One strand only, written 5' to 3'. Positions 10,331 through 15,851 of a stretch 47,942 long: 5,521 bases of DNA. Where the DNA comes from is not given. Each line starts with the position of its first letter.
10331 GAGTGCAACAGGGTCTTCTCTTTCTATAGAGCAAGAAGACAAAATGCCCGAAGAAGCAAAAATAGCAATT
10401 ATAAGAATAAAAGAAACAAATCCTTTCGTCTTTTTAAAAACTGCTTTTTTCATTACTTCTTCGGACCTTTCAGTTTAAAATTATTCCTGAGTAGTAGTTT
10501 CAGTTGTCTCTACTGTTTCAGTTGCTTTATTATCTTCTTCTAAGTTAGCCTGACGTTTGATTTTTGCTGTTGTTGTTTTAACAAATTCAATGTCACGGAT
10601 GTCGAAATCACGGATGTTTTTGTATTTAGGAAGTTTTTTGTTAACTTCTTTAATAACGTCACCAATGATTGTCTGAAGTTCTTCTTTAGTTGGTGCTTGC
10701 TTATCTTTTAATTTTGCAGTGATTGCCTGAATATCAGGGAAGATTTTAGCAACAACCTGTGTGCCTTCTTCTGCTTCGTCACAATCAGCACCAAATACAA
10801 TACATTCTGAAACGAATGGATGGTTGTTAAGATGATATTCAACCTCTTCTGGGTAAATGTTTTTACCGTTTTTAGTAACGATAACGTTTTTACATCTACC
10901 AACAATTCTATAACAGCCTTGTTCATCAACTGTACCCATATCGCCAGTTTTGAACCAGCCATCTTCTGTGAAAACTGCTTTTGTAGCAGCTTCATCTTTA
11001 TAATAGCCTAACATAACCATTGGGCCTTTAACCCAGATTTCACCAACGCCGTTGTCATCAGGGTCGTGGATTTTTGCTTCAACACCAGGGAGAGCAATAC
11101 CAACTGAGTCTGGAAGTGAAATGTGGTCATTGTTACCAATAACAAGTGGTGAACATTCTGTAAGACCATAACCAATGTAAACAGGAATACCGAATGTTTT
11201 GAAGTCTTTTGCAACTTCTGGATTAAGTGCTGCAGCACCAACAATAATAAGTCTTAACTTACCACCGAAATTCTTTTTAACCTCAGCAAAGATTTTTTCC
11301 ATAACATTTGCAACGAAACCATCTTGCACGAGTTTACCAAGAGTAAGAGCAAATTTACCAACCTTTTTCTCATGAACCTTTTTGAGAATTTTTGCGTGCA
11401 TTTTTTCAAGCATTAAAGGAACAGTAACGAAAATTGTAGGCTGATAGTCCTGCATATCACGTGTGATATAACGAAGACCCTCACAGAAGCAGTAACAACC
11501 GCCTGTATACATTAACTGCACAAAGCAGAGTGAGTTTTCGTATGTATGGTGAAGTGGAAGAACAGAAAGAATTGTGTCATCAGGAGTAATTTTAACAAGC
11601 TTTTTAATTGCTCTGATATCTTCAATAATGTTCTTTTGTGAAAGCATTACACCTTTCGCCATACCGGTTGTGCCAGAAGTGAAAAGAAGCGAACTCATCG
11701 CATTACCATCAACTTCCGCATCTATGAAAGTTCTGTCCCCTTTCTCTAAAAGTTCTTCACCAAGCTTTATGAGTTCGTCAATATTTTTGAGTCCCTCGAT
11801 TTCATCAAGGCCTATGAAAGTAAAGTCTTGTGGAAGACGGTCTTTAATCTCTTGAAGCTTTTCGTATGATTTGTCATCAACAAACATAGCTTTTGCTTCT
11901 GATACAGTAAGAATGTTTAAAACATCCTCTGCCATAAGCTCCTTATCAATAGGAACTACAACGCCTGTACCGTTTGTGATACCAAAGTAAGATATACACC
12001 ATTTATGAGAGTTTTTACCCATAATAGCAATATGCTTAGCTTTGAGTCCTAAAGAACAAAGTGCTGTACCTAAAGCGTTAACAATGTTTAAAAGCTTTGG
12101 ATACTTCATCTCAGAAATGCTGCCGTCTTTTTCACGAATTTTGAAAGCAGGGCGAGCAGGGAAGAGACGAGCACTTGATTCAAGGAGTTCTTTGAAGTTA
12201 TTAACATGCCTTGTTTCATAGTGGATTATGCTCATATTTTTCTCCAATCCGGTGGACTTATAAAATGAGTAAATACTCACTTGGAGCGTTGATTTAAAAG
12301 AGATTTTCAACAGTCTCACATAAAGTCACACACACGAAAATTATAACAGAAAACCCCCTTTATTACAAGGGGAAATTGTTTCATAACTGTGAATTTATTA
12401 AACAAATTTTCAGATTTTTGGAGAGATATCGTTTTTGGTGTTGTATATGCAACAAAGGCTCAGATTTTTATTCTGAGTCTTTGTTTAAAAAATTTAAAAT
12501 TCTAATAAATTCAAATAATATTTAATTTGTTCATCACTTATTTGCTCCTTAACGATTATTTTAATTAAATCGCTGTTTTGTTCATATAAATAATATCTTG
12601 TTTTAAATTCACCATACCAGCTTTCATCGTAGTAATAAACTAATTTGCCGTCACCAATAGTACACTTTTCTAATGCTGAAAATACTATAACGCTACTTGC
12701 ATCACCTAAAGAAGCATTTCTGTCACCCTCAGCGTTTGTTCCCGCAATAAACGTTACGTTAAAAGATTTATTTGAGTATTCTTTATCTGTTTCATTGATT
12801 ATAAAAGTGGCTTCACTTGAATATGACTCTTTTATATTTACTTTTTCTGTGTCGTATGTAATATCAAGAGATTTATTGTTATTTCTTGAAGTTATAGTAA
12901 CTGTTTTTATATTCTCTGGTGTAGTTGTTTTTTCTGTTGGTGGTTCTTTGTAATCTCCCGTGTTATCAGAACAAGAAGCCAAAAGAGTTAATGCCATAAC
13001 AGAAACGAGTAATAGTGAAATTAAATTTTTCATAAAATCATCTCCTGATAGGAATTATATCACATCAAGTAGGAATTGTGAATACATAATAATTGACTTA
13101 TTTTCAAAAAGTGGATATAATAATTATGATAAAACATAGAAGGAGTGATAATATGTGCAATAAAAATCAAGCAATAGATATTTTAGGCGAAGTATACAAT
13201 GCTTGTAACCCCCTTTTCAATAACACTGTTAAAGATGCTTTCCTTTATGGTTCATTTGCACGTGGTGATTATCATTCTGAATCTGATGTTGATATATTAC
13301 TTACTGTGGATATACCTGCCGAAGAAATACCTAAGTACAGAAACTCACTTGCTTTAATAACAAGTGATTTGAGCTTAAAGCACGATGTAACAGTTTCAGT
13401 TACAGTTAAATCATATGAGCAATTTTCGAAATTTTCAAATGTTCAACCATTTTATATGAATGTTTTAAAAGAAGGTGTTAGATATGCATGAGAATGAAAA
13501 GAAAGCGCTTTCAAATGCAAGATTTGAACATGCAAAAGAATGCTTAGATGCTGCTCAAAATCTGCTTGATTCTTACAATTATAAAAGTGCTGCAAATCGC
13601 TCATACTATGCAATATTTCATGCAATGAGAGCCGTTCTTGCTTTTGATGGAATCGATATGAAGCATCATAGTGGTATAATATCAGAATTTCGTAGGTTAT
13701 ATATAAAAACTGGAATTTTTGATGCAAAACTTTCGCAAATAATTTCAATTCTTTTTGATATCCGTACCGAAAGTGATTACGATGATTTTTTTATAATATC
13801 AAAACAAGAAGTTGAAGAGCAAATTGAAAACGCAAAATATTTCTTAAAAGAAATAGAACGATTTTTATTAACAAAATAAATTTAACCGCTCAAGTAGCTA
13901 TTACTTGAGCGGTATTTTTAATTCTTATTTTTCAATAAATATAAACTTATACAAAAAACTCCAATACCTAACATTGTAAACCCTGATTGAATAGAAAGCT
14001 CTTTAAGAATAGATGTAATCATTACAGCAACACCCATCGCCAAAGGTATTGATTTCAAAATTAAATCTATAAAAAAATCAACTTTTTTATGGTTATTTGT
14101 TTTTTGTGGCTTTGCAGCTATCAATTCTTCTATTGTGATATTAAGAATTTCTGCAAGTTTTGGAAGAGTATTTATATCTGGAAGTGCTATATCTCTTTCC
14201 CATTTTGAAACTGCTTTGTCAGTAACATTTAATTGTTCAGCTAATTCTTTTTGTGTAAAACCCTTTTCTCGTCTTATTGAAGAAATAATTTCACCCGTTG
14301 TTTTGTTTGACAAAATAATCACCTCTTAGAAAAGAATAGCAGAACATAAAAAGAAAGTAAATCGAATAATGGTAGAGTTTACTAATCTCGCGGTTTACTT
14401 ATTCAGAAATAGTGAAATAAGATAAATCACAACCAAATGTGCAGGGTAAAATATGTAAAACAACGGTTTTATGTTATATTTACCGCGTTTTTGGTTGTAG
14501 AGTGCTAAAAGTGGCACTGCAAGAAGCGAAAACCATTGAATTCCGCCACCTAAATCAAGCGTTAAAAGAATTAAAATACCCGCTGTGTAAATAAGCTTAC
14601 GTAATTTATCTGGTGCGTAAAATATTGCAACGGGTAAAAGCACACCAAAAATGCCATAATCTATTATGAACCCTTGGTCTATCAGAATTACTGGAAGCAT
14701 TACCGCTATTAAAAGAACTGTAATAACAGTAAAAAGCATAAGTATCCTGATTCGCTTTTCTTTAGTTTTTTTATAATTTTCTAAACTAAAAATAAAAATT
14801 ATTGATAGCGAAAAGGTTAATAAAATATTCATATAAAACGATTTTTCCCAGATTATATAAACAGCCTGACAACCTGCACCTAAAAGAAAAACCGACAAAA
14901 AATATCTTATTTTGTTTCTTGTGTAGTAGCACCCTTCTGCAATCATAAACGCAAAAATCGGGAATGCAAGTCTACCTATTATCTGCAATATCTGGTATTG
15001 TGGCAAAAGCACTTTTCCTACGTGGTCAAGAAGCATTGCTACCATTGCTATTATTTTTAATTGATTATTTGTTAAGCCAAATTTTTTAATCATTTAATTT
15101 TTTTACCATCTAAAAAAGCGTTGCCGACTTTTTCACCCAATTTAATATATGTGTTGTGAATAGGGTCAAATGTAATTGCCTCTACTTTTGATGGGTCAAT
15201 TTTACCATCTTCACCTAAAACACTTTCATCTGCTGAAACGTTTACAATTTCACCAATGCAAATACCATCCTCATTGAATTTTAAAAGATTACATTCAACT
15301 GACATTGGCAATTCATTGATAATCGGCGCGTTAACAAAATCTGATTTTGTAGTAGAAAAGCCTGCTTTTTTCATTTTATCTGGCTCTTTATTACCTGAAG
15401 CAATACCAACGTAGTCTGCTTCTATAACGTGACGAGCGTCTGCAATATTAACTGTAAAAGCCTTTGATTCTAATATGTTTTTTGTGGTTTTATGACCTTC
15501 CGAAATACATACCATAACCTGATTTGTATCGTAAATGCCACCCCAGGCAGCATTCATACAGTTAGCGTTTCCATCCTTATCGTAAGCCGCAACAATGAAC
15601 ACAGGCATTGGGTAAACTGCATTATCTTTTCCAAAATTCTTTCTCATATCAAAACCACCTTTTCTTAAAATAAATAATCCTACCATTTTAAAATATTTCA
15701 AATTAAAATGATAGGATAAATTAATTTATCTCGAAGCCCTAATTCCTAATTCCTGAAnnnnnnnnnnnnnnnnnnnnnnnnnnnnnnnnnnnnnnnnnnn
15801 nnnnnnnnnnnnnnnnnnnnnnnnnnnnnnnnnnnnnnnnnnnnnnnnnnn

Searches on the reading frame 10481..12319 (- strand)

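Call 52: search_protein_families(library=pfam, proteins=[window:10481-12319:-], max_evalue=0.00001)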
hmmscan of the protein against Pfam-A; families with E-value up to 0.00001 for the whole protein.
window:10481-12319:- (612 aa): 2 families
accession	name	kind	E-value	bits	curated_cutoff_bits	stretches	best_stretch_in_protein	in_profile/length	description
PF00501.34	AMP-binding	-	5.4e-68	230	29.9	1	47-440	2-384/384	AMP-binding enzyme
PF23562.2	AMP-binding_C_3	-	2.1e-06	28.6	20.8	1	478-593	2-109/124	AMP-binding enzyme C-terminal domain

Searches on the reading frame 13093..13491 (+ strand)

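Call 52: search_protein_families(library=pfam, proteins=[window:13093-13491:+], max_evalue=0.00001)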
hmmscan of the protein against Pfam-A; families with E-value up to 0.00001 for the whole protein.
window:13093-13491:+ (132 aa): 2 families
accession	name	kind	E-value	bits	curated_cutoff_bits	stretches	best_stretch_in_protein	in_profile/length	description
PF01909.29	NTP_transf_2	-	2.9e-11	44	21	1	43-126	13-88/93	Nucleotidyltransferase domain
PF18765.7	Polbeta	-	7.3e-08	32.9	26.9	1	43-98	8-63/93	Polymerase beta, Nucleotidyltransferase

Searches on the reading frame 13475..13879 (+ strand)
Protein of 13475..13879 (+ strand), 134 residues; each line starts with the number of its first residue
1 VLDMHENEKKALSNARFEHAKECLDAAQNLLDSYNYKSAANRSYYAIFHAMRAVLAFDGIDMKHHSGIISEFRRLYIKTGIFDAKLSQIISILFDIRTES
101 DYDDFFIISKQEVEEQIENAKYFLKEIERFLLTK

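Call 52: search_protein_families(library=pfam, proteins=[window:13475-13879:+], max_evalue=0.00001)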
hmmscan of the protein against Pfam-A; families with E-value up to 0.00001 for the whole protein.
window:13475-13879:+ (134 aa): 1 family
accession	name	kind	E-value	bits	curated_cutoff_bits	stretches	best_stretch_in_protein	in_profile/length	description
PF05168.19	HEPN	-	1.6e-22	80.3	22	1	16-129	4-116/117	HEPN domain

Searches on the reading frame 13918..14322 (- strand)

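Call 52: search_protein_families(library=pfam, proteins=[window:13918-14322:-], max_evalue=0.00001)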
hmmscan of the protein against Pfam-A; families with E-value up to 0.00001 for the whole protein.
window:13918-14322:- (134 aa): 4 families
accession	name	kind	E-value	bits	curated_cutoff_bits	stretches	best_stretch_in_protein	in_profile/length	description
PF01381.28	HTH_3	-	4.4e-15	55.9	23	1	15-67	3-55/55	Helix-turn-helix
PF12844.13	HTH_19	-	3.2e-11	43.4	30.2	1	10-70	1-61/64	Helix-turn-helix domain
PF13443.12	HTH_26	-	1.7e-08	35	22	1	13-72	2-62/63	Cro/C1-type HTH DNA-binding domain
PF13560.12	HTH_31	-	5.7e-06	27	27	1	16-66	9-60/64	Helix-turn-helix domain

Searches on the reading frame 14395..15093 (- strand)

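Call 52: search_protein_families(library=pfam, proteins=[window:14395-15093:-], max_evalue=0.00001)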
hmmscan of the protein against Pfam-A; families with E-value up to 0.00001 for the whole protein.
window:14395-15093:- (232 aa): 1 family
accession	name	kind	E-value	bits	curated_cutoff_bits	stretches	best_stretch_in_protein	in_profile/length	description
PF05857.17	TraX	-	4.9e-32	112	25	1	9-227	2-217/217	TraX protein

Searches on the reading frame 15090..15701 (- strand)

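Call 52: search_protein_families(library=pfam, proteins=[window:15090-15701:-], max_evalue=0.00001)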
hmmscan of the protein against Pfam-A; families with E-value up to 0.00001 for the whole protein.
window:15090-15701:- (203 aa): 1 family
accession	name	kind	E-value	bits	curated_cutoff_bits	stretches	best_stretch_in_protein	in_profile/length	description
PF01613.24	Flavin_Reduct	-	4.6e-18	66.2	27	1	30-162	4-138/153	Flavin reductase like domain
